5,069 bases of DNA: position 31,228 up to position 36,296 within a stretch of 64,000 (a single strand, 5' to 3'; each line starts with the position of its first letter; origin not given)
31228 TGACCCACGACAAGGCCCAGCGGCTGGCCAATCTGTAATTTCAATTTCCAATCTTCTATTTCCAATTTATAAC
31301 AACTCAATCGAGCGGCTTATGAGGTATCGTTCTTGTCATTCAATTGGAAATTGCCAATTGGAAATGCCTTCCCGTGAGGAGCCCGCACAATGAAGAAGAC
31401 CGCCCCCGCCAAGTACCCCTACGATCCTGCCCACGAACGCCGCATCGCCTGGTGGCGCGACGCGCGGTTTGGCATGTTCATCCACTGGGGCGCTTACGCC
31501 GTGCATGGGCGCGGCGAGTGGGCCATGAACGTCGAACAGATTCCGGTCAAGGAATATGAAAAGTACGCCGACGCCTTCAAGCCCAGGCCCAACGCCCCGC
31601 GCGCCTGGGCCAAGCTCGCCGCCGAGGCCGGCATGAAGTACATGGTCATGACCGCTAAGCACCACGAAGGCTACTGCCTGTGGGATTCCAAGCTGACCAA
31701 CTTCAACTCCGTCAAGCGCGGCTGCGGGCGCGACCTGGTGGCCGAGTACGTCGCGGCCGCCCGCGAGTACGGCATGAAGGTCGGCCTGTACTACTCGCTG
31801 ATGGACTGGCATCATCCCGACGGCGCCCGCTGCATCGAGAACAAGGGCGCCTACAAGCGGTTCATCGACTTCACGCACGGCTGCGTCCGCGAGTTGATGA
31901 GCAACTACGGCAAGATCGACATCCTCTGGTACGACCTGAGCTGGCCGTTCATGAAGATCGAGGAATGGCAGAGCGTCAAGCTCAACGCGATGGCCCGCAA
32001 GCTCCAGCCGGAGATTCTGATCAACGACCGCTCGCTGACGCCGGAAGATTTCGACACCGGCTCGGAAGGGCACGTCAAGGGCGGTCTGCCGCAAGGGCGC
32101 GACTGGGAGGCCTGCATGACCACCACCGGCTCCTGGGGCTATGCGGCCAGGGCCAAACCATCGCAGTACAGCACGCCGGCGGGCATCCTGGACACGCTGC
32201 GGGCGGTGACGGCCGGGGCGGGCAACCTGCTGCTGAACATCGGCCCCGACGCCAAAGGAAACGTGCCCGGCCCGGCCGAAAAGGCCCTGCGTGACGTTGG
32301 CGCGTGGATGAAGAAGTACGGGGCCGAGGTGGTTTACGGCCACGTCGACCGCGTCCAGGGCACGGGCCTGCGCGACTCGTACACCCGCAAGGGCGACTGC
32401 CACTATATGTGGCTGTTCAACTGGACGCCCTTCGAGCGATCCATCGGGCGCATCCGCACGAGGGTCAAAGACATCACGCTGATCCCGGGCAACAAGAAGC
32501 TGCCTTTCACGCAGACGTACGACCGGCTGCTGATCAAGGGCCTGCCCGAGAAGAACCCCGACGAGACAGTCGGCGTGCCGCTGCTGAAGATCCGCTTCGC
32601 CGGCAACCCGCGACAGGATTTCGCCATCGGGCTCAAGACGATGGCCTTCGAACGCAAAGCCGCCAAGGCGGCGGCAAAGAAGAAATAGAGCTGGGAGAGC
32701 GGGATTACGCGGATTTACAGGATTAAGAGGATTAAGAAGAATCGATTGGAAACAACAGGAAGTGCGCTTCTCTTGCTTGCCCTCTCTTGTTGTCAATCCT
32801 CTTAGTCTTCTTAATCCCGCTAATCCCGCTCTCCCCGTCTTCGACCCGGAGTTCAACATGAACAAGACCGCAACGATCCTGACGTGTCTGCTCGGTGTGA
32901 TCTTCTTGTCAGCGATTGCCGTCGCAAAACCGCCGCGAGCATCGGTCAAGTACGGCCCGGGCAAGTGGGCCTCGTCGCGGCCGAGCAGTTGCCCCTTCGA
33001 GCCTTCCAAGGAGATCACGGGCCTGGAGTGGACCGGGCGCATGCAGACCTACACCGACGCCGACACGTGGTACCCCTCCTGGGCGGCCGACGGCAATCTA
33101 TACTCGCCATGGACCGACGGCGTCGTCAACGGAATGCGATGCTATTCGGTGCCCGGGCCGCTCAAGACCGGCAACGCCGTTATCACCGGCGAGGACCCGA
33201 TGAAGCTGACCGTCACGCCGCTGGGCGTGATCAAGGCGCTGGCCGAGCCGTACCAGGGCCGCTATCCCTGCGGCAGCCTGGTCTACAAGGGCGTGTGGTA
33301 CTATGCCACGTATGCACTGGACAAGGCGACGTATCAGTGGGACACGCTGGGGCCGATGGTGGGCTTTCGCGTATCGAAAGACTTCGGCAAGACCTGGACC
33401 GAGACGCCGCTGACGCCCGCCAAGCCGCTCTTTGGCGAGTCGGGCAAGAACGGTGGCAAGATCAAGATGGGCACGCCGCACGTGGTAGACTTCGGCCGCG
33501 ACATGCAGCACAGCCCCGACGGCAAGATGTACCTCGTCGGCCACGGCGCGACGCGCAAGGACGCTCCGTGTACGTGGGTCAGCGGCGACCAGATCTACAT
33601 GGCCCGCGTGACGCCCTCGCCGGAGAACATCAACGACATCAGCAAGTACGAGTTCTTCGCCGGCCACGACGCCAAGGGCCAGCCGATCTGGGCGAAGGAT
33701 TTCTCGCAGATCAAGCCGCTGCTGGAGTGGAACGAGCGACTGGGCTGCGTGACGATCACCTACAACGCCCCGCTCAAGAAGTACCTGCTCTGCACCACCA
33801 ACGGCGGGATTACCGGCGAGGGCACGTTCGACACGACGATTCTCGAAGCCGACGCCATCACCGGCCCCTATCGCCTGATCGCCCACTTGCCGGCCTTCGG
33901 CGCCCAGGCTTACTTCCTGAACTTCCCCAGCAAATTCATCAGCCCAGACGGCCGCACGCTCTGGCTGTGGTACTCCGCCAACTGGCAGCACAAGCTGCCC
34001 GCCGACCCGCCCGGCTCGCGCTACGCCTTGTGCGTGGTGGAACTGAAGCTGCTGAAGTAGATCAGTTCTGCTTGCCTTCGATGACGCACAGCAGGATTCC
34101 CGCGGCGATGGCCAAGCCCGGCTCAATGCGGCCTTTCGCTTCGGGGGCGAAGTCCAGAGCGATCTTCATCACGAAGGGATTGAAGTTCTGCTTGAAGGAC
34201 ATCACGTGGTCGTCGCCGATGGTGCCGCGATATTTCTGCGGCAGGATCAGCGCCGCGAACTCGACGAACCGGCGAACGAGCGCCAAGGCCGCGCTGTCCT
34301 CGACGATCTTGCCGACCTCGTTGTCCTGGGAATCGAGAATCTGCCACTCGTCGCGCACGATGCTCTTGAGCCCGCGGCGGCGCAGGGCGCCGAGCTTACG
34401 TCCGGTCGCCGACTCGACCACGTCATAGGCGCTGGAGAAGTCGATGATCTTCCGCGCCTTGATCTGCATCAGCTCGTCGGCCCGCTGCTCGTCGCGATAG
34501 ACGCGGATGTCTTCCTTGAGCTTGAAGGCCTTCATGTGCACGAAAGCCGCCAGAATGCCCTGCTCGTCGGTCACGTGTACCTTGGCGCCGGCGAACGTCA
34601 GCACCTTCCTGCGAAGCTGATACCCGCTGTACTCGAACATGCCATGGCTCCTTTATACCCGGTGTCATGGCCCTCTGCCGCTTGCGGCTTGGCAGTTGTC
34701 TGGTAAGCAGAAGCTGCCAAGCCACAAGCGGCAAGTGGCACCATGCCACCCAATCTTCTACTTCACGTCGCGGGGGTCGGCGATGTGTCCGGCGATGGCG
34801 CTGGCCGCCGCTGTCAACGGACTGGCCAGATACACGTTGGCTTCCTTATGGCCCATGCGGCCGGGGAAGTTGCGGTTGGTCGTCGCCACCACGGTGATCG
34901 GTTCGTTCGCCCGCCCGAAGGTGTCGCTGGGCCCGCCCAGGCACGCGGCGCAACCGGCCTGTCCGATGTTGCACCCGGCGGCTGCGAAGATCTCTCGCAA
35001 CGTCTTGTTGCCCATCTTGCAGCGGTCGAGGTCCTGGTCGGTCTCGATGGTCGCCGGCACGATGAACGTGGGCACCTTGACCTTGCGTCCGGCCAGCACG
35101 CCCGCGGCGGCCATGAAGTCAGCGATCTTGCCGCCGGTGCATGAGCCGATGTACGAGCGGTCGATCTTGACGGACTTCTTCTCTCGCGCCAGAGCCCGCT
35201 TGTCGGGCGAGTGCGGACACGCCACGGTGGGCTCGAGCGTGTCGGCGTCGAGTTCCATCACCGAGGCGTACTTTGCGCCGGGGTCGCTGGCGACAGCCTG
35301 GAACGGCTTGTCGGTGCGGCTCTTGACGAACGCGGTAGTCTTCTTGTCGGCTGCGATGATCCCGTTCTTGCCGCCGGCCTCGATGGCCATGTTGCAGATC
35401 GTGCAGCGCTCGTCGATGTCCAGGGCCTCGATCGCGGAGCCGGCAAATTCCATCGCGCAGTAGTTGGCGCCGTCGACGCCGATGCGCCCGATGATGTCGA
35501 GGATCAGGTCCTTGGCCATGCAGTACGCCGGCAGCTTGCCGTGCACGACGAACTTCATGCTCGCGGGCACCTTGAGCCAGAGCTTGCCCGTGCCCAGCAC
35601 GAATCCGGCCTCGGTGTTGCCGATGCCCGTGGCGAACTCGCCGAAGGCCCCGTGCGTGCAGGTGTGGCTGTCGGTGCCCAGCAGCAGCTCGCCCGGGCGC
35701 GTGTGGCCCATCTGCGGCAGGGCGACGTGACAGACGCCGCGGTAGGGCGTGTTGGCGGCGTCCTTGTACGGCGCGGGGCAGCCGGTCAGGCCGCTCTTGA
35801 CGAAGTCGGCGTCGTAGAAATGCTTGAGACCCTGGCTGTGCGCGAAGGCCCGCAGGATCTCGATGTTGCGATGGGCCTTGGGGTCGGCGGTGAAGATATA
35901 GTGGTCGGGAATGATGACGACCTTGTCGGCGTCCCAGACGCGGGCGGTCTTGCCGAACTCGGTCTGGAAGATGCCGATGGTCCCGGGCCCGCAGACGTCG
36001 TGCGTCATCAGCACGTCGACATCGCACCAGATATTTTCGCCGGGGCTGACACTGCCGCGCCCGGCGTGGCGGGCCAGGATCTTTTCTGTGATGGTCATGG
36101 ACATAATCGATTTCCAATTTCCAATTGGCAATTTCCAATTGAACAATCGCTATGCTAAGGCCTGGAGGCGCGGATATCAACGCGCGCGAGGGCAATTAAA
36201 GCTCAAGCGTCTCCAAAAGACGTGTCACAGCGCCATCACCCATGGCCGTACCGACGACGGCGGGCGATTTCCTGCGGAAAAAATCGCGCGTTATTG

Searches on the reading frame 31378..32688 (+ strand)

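Call 11: search_protein_families(library=pfam, proteins=[window:31378-32688:+], max_evalue=0.001)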
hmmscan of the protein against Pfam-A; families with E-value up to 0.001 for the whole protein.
window:31378-32688:+ (436 aa): 2 families
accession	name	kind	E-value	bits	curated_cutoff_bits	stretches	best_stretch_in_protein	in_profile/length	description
PF01120.23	Alpha_L_fucos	-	3.5e-82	277.1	25.2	1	19-315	20-344/345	Alpha-L-fucosidase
PF14871.12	GHL6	-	0.00054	20.6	35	1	76-141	4-66/132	Hypothetical glycosyl hydrolase 6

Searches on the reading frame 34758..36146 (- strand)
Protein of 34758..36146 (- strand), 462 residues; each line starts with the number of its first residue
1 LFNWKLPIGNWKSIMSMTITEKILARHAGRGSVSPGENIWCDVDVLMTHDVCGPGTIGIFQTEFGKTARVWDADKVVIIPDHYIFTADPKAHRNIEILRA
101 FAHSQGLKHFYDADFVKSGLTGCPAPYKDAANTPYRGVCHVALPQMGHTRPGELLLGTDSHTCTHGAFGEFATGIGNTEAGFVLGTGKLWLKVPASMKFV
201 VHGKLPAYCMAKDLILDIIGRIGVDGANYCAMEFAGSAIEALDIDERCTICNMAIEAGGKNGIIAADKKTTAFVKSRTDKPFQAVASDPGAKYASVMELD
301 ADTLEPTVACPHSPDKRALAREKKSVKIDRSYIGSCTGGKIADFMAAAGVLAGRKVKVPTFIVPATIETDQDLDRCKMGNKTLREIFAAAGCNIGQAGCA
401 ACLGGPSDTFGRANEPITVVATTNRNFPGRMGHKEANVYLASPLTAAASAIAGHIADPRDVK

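Call 11: search_protein_families(library=pfam, proteins=[window:34758-36146:-], max_evalue=0.001)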
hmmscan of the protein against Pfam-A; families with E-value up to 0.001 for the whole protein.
window:34758-36146:- (462 aa): 1 family
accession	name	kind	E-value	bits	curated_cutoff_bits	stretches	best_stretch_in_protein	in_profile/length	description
PF00330.25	Aconitase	-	3.3e-89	300.4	28.7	1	21-453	1-463/463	Aconitase family (aconitate hydratase)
